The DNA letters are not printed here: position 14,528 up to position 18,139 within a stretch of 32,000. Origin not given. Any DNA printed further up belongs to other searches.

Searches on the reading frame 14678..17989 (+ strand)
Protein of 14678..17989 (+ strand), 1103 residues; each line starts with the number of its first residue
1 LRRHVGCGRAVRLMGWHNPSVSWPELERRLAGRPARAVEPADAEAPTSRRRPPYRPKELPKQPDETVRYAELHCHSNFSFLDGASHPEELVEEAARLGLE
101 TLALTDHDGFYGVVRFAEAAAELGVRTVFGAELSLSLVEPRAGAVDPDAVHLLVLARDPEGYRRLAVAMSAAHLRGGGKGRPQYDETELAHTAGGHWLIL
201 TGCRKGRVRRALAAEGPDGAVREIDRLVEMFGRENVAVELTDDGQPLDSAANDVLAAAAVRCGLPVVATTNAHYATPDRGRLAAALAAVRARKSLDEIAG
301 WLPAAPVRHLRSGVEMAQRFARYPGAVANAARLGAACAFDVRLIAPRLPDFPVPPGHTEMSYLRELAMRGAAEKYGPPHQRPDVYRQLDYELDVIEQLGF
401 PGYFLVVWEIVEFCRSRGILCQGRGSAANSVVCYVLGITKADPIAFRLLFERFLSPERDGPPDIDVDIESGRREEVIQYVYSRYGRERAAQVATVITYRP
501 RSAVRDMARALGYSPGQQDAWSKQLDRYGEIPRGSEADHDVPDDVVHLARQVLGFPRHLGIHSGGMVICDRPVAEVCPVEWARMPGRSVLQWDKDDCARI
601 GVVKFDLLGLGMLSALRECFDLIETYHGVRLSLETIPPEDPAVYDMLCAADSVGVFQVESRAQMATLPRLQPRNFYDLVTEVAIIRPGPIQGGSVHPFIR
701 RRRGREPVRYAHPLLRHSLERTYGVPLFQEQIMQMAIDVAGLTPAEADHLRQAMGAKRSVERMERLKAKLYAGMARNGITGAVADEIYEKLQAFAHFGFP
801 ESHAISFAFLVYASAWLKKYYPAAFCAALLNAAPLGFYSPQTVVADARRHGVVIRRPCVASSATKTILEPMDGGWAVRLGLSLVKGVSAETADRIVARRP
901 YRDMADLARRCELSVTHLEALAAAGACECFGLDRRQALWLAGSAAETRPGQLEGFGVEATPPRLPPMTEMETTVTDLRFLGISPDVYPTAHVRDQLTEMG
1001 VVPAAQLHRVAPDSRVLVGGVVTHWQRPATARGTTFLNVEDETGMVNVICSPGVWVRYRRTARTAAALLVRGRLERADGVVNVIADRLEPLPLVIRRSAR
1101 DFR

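Call 8: search_protein_families(library=ncbifam, proteins=[window:14678-17989:+], max_evalue=0.01)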
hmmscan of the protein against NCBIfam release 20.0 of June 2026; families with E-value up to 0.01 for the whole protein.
window:14678-17989:+ (1103 aa): 20 families
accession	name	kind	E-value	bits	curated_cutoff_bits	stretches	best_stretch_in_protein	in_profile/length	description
NF004225.0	PRK05672.1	subfamily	0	1516.9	939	1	66-1103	3-1047/1047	error-prone DNA polymerase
NF004226.0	PRK05673.1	equivalog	1.3e-220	735.3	1002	1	67-1090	4-1061/1146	DNA polymerase III subunit alpha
NF005298.0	PRK06826.1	equivalog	1.9e-201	671.7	1260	2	68-940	4-892/1151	DNA polymerase III subunit alpha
TIGR00594.1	polc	superfamily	2.1e-197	658.4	434.35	1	70-1047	2-1018/1022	DNA polymerase III subunit alpha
NF005377.0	PRK06920.1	equivalog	3.1e-152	508.7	1806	1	68-1091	2-1023/1108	DNA polymerase III subunit alpha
NF005617.0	PRK07374.1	equivalog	1e-149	500.5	1653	1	69-936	3-899/1170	DNA polymerase III subunit alpha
NF007079.0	PRK09532.1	equivalog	2.7e-117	393.1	1525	1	69-799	3-776/876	DNA polymerase III subunit alpha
NF005582.0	PRK07279.1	equivalog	2.5e-116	390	1279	2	276-1089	161-962/1033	DNA polymerase III subunit alpha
NF005516.0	PRK07135.1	equivalog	5.4e-115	385.6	1084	2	338-931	207-813/974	DNA polymerase III DnaE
NF004550.0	PRK05898.1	equivalog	6.4e-106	355.6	1182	1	271-934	142-813/971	DNA polymerase III subunit alpha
NF001688.0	PRK00448.1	equivalog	1.5e-29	102.3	873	2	151-444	616-913/1445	PolC-type DNA polymerase III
TIGR01405.1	polC_Gram_pos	equivalog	6.6e-27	93.6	1043.45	2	151-445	382-679/1211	DNA polymerase III subunit alpha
NF041577.1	nside_bi_sphtase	equivalog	7e-14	51.6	400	1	70-139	4-71/276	3',5'-nucleoside bisphosphate phosphatase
NF005616.0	PRK07373.1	equivalog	8.6e-13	47.6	646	1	797-936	36-178/449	DNA polymerase III subunit alpha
NF047791.1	RNaseRnm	equivalog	8.7e-07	28.5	375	1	70-134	3-67/275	RNase RNM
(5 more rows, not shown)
